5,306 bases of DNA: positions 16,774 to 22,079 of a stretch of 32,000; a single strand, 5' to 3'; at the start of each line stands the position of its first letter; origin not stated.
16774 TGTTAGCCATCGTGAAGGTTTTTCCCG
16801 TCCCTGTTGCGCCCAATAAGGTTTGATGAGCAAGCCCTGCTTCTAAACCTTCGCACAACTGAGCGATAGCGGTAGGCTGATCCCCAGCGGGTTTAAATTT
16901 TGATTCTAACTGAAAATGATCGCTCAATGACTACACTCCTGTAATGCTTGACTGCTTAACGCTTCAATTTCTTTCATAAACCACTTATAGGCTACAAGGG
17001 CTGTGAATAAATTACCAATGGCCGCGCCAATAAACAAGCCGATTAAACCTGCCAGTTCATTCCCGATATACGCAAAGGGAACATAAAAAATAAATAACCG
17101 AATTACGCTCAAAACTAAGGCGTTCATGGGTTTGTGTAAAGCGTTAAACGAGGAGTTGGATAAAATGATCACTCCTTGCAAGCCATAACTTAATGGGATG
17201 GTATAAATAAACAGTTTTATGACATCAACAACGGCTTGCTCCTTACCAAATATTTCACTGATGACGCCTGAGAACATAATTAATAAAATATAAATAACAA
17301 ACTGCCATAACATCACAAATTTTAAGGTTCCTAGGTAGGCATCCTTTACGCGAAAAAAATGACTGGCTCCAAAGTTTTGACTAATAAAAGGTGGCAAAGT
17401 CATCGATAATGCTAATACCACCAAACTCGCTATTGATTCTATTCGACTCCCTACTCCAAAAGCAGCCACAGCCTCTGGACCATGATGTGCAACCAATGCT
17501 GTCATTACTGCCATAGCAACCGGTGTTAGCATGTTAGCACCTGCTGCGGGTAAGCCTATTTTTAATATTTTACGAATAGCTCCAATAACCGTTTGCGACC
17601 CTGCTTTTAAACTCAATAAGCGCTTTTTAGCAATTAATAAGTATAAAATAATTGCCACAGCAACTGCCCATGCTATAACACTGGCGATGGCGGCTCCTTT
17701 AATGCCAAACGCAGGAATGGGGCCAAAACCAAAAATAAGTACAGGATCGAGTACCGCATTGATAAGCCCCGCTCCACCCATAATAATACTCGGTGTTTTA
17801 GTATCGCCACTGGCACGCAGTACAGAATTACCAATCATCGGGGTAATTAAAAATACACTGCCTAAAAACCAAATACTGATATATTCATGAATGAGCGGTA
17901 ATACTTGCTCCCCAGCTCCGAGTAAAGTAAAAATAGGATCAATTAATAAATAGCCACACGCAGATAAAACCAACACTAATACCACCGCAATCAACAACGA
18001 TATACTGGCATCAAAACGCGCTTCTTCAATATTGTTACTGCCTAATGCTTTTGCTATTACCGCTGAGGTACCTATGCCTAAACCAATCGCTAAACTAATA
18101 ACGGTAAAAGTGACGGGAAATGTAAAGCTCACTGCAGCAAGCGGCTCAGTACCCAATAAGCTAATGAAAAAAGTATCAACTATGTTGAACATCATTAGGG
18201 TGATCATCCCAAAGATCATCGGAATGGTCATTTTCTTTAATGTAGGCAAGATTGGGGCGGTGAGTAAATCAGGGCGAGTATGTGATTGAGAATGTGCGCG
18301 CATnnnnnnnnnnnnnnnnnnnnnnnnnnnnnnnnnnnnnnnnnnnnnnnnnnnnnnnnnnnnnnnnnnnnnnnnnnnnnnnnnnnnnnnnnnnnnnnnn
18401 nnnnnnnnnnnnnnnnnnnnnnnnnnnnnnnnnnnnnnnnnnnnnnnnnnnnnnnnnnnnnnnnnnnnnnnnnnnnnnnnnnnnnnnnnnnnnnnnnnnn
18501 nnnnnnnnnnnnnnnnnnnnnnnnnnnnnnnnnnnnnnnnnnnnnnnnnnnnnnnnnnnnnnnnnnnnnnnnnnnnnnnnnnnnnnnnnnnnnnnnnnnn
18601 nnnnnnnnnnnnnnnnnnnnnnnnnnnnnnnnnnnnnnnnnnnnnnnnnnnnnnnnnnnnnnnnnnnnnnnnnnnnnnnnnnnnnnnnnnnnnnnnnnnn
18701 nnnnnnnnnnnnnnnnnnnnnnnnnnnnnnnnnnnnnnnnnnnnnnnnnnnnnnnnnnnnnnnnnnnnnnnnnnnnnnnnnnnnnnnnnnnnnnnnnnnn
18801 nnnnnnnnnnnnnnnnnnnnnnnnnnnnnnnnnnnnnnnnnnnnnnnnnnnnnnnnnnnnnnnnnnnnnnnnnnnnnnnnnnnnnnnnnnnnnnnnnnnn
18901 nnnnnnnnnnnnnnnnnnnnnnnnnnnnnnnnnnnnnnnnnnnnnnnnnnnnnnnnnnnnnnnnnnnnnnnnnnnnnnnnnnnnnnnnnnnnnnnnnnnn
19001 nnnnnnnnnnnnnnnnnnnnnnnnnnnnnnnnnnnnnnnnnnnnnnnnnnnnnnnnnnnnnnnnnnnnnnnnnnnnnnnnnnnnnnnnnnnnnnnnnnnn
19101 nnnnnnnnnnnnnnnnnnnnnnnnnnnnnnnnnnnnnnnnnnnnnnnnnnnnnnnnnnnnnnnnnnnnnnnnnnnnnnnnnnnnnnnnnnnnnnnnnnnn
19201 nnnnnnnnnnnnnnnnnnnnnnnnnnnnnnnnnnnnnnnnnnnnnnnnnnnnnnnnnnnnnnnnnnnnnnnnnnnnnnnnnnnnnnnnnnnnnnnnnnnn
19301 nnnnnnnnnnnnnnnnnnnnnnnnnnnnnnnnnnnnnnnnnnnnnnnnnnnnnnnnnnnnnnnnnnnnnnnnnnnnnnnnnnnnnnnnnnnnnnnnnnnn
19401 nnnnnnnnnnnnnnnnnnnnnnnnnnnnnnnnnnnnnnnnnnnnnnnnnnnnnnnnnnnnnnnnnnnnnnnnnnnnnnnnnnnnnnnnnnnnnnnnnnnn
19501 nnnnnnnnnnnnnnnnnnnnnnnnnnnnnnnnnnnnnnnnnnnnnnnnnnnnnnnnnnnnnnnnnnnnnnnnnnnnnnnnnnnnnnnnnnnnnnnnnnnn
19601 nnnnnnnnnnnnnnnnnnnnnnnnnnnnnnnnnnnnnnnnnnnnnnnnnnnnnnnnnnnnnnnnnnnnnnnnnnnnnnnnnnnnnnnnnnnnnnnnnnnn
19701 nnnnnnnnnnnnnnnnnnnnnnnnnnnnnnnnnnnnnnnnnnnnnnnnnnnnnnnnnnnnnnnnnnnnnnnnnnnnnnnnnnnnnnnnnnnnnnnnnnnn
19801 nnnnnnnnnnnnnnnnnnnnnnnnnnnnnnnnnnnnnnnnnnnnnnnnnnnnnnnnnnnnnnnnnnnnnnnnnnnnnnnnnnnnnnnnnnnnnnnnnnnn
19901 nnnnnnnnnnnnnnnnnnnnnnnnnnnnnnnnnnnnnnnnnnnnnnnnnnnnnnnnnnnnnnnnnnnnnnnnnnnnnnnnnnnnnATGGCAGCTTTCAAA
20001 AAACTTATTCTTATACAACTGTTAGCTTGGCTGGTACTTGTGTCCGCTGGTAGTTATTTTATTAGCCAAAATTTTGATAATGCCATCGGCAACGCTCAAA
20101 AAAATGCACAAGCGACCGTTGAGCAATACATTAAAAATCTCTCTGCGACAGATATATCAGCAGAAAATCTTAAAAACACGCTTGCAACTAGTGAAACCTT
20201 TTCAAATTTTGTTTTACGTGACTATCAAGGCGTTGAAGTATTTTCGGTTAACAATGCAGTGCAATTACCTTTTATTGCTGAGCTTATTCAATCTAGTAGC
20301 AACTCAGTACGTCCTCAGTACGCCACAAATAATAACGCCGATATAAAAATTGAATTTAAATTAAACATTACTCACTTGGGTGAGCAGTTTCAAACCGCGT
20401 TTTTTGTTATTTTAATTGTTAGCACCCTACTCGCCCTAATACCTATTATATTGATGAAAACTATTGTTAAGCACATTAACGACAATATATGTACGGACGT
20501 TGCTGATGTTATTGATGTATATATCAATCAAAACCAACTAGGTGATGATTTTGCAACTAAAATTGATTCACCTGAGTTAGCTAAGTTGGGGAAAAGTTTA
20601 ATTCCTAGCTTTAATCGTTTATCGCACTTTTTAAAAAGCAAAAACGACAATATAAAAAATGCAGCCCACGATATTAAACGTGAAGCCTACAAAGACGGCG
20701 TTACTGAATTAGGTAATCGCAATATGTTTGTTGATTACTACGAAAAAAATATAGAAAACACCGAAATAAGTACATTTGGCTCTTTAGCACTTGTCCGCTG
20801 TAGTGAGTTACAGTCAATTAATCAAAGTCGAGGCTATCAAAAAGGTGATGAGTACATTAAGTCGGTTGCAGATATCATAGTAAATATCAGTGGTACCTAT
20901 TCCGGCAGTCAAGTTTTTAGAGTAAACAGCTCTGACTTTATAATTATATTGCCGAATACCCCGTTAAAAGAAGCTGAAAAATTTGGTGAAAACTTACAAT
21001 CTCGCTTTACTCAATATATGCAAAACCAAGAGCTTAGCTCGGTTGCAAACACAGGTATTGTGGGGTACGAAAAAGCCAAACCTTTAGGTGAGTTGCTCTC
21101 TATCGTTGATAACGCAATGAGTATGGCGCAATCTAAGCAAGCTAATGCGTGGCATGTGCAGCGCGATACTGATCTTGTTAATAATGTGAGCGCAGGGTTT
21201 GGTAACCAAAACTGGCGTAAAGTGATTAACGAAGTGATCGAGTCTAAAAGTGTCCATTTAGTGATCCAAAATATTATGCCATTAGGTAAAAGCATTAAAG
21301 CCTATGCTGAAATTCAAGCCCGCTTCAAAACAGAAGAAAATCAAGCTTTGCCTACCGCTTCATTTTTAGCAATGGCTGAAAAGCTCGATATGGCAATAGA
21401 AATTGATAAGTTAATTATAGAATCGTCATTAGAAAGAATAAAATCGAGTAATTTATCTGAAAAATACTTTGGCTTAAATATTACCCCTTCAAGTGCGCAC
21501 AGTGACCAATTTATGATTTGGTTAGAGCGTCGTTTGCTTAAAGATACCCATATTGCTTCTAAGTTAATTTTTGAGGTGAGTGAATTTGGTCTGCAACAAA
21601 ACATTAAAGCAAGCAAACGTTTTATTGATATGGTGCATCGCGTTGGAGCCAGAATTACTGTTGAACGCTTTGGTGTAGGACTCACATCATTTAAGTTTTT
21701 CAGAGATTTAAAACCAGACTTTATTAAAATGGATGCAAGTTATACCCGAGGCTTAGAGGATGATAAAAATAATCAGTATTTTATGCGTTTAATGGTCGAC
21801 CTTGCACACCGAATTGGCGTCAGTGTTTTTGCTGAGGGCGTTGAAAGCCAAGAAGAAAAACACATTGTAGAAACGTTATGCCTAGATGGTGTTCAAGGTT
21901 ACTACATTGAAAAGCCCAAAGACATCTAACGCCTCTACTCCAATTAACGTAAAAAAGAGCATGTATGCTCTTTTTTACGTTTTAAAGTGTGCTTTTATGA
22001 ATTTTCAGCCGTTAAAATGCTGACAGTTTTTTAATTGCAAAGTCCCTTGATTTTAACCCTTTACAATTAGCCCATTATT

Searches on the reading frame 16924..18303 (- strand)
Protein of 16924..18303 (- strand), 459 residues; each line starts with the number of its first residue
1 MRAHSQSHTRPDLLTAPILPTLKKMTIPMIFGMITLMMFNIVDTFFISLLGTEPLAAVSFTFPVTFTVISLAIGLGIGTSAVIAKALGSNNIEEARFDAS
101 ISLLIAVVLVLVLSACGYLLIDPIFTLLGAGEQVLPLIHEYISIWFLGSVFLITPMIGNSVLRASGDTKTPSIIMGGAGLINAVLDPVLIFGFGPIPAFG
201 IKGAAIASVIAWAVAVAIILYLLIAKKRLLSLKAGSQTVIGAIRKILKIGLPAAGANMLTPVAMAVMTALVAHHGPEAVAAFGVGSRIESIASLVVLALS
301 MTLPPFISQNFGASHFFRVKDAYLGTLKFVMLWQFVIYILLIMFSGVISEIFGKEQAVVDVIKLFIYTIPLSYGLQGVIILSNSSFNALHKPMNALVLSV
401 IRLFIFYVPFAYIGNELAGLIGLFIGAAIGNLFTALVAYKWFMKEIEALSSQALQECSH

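Call 6: search_protein_families(library=ncbifam, proteins=[window:16924-18303:-])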
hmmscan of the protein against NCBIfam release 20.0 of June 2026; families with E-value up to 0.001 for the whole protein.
window:16924-18303:- (459 aa): 11 families
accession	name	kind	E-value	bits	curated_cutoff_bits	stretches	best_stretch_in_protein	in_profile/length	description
TIGR00797.1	matE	subfamily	2.3e-65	221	147.4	1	28-414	1-384/396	MATE family efflux transporter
NF041801.1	MATE_SolL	equivalog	1.9e-51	175.3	780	1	7-442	7-446/458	solanimycin export family MATE transporter SolL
NF007130.1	PRK09575.1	equivalog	2e-30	106.4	445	1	19-447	5-432/435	MATE family efflux transporter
NF000131.1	MATE_multi_MepA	equivalog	6.7e-28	98.1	850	1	16-438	12-430/451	multidrug efflux MATE transporter MepA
NF007562.1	PRK10189.1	equivalog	2.8e-22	79.1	465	1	23-431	30-446/470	EmmdR/YeeO family multidrug/toxin efflux MATE transporter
NF052396.1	MATE_WgkD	equivalog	9.8e-17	61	510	1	22-369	5-350/428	tryglysin-associated MATE efflux transporter WgkD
NF000217.1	MATE_multi_FepA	equivalog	1.2e-14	54.3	900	1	25-444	20-436/443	multidrug efflux MATE transporter FepA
NF001214.0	PRK00187.1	equivalog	3.1e-12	46.2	449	1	21-441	11-443/464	NorM family multidrug efflux MATE transporter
NF007690.0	PRK10367.1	equivalog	5.4e-11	42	409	1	22-280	11-268/441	MATE family efflux transporter DinF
NF000263.1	MATE_multi_NorM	equivalog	2.1e-05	24.2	950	1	22-363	20-364/459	multidrug efflux MATE transporter NorM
TIGR02900.1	spore_V_B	equivalog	2.3e-05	23.4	372.3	0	240-441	222-430/488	stage V sporulation protein B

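Call 31: find_encoding_contigs(protein=window:16924-18303:-, flank=3000, max_places=4)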
Protein window:16924-18303:- (459 aa): 13 contigs read that carry it; 4 places shown.
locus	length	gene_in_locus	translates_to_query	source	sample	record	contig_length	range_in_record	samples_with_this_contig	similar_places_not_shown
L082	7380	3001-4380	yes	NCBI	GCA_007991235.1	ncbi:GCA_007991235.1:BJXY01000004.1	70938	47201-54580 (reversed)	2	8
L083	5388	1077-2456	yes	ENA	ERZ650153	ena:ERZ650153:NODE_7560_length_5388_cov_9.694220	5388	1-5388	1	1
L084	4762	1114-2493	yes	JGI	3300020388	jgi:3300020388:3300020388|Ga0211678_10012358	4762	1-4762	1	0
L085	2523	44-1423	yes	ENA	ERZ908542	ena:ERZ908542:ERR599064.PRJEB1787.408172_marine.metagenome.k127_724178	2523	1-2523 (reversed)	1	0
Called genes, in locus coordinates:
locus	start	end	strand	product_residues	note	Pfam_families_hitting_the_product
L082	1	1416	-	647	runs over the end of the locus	PF00990:GGDEF, PF00563:EAL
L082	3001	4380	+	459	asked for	PF01554:MatE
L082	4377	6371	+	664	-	PF04851:ResIII, PF17757:UvrB_inter, PF27431:UvrB_3rd, PF00271:Helicase_C, PF12344:UvrB, PF02151:UVR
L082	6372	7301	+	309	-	PF10672:Methyltrans_SAM, PF03602:Cons_hypoth95, PF13847:Methyltransf_31 (weak)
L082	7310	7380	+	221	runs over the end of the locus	PF12847:Methyltransf_18, PF04816:TrmK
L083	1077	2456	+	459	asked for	PF01554:MatE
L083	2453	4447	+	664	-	PF04851:ResIII, PF17757:UvrB_inter, PF27431:UvrB_3rd, PF00271:Helicase_C, PF12344:UvrB, PF02151:UVR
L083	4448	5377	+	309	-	PF10672:Methyltrans_SAM, PF03602:Cons_hypoth95, PF13847:Methyltransf_31 (weak)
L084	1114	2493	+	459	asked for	PF01554:MatE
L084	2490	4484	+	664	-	PF04851:ResIII, PF17757:UvrB_inter, PF27431:UvrB_3rd, PF00271:Helicase_C, PF12344:UvrB, PF02151:UVR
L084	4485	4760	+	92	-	?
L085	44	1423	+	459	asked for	PF01554:MatE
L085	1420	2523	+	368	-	?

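Call 32: find_homologous_proteins(query=window:16924-18303:-, max_evalue=1e-80)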
Query window:16924-18303:- (459 aa): 4016 proteins with E <= 1e-80 among 8000 candidates; the best 120 are listed.
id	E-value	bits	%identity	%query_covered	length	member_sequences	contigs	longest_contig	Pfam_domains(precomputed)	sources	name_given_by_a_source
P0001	1.7e-278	942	98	100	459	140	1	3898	PF01554.24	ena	-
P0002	1.3e-253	860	88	100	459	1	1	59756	PF01554.24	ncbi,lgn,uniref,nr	ncbi:MATE family efflux transporter [Pseudoalteromonas sp. SR43-5]|uniref:MATE family efflux transpo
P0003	1.5e-253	860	87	100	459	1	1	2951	PF01554.24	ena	-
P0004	1.8e-253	859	88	100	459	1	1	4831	PF01554.24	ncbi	-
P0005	3.6e-253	858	87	100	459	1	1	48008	PF01554.24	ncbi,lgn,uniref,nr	ncbi:MATE family efflux transporter [Pseudoalteromonas sp. SR44-2]|uniref:MATE family efflux transpo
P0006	3.9e-253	858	87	100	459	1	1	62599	PF01554.24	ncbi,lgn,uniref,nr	ncbi:MATE family efflux transporter [Pseudoalteromonas sp. SR43-7]|uniref:MATE family efflux transpo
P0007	6.6e-253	857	87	100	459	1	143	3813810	PF01554.24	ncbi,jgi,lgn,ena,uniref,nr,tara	ncbi:MATE family efflux transporter [Pseudoalteromonas sp. SR43-6]|jgi:putative MATE family efflux p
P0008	9.6e-253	857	87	100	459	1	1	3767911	PF01554.24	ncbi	ncbi:MATE family efflux transporter [Pseudoalteromonas sp. Hal273]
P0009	9.6e-253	857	87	100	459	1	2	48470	PF01554.24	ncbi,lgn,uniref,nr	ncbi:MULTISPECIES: MATE family efflux transporter [Pseudoalteromonas]|uniref:MATE family efflux tran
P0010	1.2e-252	857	88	100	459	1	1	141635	PF01554.24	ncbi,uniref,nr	ncbi:MATE family efflux transporter [Pseudoalteromonas fuliginea]|uniref:MATE family efflux transpor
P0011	1.5e-252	856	87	100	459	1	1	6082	PF01554.24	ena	-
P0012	1.8e-252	856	87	100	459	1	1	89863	PF01554.24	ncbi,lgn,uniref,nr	ncbi:MATE family efflux transporter [Pseudoalteromonas sp. APC 3355]|uniref:MATE family efflux trans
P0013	1.8e-252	856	87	100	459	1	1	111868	PF01554.24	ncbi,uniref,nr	ncbi:MATE family efflux transporter [Pseudoalteromonas sp. 5Ae-yellow]|uniref:MATE family efflux tra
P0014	1.8e-252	856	87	100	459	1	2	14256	PF01554.24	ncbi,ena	-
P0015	2.1e-252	856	87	100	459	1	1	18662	PF01554.24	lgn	-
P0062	2.6e-240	816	85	100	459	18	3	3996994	PF01554.24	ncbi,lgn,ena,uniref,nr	ncbi:MAG: MATE family efflux transporter [Pseudoalteromonas prydzensis]|uniref:MATE family efflux tr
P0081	3.1e-233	793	81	100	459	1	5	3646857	PF01554.24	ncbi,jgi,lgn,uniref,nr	ncbi:MATE family efflux transporter [Pseudoalteromonas lipolytica]|uniref:Efflux protein, MATE famil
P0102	1.8e-208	711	75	99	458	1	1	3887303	PF01554.24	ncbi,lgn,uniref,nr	ncbi:MATE family efflux transporter [Pseudoalteromonas sp. A25]|uniref:MATE family efflux transporte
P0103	1.4e-207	708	73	99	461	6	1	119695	PF01554.24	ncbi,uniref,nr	ncbi:MATE family efflux transporter [Pseudoalteromonas rubra]|uniref:MATE family efflux transporter 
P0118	2.2e-204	698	71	99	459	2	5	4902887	PF01554.24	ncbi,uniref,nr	ncbi:MATE family efflux transporter [Pseudoalteromonas luteoviolacea]|uniref:Multidrug transporter M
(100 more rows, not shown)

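Call 33: find_encoding_contigs(protein=P0007, flank=3000, max_places=1)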
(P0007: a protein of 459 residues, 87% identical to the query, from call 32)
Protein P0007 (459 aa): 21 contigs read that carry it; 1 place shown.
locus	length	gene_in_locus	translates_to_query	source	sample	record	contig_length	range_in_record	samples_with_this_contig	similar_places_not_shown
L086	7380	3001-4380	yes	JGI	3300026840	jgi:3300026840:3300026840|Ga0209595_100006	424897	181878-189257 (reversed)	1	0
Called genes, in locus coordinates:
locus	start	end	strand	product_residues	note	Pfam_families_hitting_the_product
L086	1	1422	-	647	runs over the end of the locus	PF00990:GGDEF, PF00563:EAL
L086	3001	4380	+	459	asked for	PF01554:MatE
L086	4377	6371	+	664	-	PF04851:ResIII, PF17757:UvrB_inter, PF27431:UvrB_3rd, PF00271:Helicase_C, PF12344:UvrB, PF02151:UVR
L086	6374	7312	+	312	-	PF10672:Methyltrans_SAM, PF03602:Cons_hypoth95, PF13847:Methyltransf_31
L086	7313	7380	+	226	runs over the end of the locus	PF12847:Methyltransf_18, PF04816:TrmK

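Call 34: find_encoding_contigs(protein=P0062, flank=3000, max_places=1)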
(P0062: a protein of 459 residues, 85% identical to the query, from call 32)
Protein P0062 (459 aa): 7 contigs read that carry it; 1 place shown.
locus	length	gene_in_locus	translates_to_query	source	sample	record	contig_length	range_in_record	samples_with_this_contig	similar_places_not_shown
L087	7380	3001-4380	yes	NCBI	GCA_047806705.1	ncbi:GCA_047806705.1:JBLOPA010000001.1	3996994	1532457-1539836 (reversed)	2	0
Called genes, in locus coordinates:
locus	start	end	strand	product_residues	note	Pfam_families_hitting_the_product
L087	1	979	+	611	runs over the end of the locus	-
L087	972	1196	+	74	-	-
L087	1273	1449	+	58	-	-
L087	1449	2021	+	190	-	-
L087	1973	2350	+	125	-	-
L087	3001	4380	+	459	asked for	PF01554:MatE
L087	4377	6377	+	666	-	PF04851:ResIII, PF17757:UvrB_inter, PF27431:UvrB_3rd, PF00271:Helicase_C, PF12344:UvrB, PF02151:UVR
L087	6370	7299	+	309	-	PF10672:Methyltrans_SAM, PF03602:Cons_hypoth95, PF13847:Methyltransf_31 (weak)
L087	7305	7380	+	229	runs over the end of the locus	PF12847:Methyltransf_18, PF04816:TrmK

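Call 35: find_encoding_contigs(protein=P0081, flank=3000, max_places=1)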
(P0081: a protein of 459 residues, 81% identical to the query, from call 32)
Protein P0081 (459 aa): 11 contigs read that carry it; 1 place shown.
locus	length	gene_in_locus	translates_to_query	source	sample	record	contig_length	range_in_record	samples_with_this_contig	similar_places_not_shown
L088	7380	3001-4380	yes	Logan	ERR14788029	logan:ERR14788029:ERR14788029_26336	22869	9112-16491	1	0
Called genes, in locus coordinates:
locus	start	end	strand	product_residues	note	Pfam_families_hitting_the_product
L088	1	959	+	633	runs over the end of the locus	-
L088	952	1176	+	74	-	-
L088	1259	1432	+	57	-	-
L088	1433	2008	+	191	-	-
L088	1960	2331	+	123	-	-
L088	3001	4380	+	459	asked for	PF01554:MatE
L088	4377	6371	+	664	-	PF04851:ResIII, PF17757:UvrB_inter, PF27431:UvrB_3rd, PF00271:Helicase_C, PF12344:UvrB, PF02151:UVR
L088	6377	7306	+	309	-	PF10672:Methyltrans_SAM, PF03602:Cons_hypoth95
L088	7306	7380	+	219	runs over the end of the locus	PF12847:Methyltransf_18, PF04816:TrmK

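Call 36: find_encoding_contigs(protein=P0102, flank=3000, max_places=1)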
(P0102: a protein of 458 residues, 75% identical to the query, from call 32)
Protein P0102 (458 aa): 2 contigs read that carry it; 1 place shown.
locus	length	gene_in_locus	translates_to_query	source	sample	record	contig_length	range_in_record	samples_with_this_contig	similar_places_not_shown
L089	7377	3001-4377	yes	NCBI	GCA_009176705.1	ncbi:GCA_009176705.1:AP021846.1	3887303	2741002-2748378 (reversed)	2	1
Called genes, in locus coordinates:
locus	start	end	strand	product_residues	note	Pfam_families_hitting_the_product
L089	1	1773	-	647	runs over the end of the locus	PF00990:GGDEF, PF00563:EAL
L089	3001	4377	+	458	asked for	PF01554:MatE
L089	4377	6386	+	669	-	PF04851:ResIII, PF17757:UvrB_inter, PF27431:UvrB_3rd, PF00271:Helicase_C, PF12344:UvrB, PF02151:UVR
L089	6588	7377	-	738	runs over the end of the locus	PF07715:Plug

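Call 37: find_encoding_contigs(protein=P0118, flank=3000, max_places=1)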
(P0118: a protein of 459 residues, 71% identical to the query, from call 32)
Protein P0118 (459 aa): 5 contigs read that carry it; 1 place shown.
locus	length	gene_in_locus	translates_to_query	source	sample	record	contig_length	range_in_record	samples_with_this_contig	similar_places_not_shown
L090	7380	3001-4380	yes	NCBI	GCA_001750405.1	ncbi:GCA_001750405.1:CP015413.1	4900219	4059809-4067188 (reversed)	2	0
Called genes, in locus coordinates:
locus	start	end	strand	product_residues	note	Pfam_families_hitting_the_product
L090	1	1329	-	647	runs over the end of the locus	PF00990:GGDEF, PF00563:EAL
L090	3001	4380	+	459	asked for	PF01554:MatE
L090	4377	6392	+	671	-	PF04851:ResIII, PF17757:UvrB_inter, PF27431:UvrB_3rd, PF00271:Helicase_C, PF12344:UvrB, PF02151:UVR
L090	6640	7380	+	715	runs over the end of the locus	PF17874:TPR_MalT, PF13424:TPR_12, PF00515:TPR_1, PF07719:TPR_2 (weak), PF13176:TPR_7 (weak), PF13181:TPR_8 (weak), PF00512:HisKA, PF02518:HATPase_c, +2 more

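Call 38: find_encoding_contigs(protein=P0103, flank=3000, max_places=1)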
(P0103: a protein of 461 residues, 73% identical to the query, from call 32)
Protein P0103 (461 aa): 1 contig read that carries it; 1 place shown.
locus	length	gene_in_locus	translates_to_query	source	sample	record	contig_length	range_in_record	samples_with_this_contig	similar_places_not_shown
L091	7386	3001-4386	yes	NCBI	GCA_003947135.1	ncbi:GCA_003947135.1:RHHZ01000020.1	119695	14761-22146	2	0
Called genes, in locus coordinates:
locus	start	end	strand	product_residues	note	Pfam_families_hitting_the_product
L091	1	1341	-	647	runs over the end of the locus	PF00990:GGDEF, PF00563:EAL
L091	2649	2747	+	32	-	-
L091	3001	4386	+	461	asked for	PF01554:MatE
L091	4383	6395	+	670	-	PF04851:ResIII, PF17757:UvrB_inter, PF27431:UvrB_3rd, PF00271:Helicase_C, PF12344:UvrB, PF02151:UVR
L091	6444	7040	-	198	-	PF13505:OMP_b-brl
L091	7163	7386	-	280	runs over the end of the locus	PF00126:HTH_1, PF03466:LysR_substrate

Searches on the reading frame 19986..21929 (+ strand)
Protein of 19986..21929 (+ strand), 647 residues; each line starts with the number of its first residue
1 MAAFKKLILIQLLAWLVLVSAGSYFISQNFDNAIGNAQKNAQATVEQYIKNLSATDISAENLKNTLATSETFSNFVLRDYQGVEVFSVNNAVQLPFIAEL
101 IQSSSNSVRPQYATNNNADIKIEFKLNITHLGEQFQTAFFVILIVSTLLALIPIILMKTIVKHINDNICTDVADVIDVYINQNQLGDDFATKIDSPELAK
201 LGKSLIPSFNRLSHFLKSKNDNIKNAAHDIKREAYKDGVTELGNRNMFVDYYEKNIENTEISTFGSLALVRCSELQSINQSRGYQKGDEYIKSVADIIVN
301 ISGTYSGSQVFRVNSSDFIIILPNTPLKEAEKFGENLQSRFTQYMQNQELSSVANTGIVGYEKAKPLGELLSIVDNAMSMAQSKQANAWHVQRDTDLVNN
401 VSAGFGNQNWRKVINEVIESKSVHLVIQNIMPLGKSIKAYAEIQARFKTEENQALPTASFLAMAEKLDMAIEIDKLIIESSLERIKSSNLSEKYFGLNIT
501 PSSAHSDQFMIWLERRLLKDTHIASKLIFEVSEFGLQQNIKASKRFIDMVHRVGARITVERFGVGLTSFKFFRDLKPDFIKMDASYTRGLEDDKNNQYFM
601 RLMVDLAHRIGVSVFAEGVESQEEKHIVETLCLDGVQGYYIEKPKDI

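Call 6: search_protein_families(library=ncbifam, proteins=[window:19986-21929:+])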
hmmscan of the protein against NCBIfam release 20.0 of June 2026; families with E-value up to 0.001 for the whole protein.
window:19986-21929:+ (647 aa): 26 families (the best 25 are shown)
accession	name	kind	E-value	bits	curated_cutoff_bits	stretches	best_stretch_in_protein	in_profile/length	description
NF008281.1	PRK11059.1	equivalog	3.4e-61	207.3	663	1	230-645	217-630/633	RNase E specificity factor CsrD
NF045673.1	c-di-GMPRcptLapD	equivalog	1.9e-56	191.7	1020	1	138-645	151-645/647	cyclic di-GMP receptor LapD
NF045675.1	PhdiestaseDibA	equivalog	6.1e-34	117.4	980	1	220-645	189-616/623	phosphodiesterase DibA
NF052458.1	PhdiestGepA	equivalog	3e-28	98.5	1200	1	131-644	339-831/840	phosphodiesterase GepA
NF007298.0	PRK09776.1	equivalog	8.9e-28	96.7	1135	1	230-645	680-1097/1111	diguanylate cyclase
NF007474.0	PRK10060.1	equivalog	1.1e-26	93.3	782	1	225-644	228-644/663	cyclic di-GMP phosphodiesterase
NF053781.1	cdiGMPphdstlr2612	equivalog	2.4e-24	85.1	1600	1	227-644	833-1255/1268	Tlr1612 family c-di-GMP phosphodiesterase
NF008807.1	PRK11829.1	equivalog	1.8e-23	82.5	733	1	222-642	230-650/670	biofilm formation regulator HmsP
NF008467.0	PRK11359.1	equivalog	3.9e-21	74.7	857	1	235-644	377-782/800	oxygen-sensing cyclic-di-GMP phosphodiesterase DosP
NF052265.1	EAL_dom_RimA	equivalog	2.1e-17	63.2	430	1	525-645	114-234/248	S6 modification regulatory phosphodiesterase RimA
NF007839.0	PRK10551.1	equivalog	2.4e-16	59.4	461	1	412-645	266-501/518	cyclic di-GMP phosphodiesterase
NF007423.1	PRK09966.1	equivalog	1.1e-15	57.4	325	1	8-378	17-386/390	diguanylate cyclase DgcN/YfiN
NF007380.0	PRK09894.1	equivalog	2.8e-12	46.6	256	1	223-387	120-282/296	diguanylate cyclase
TIGR00254.1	GGDEF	domain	4.6e-11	42.7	37.4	1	231-391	2-166/168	diguanylate cyclase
NF052596.1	RR_EAL_PvrR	equivalog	5.1e-11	41.8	580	1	411-643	144-378/398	response regulator cyclic di-GMP phosphodiesterase PvrR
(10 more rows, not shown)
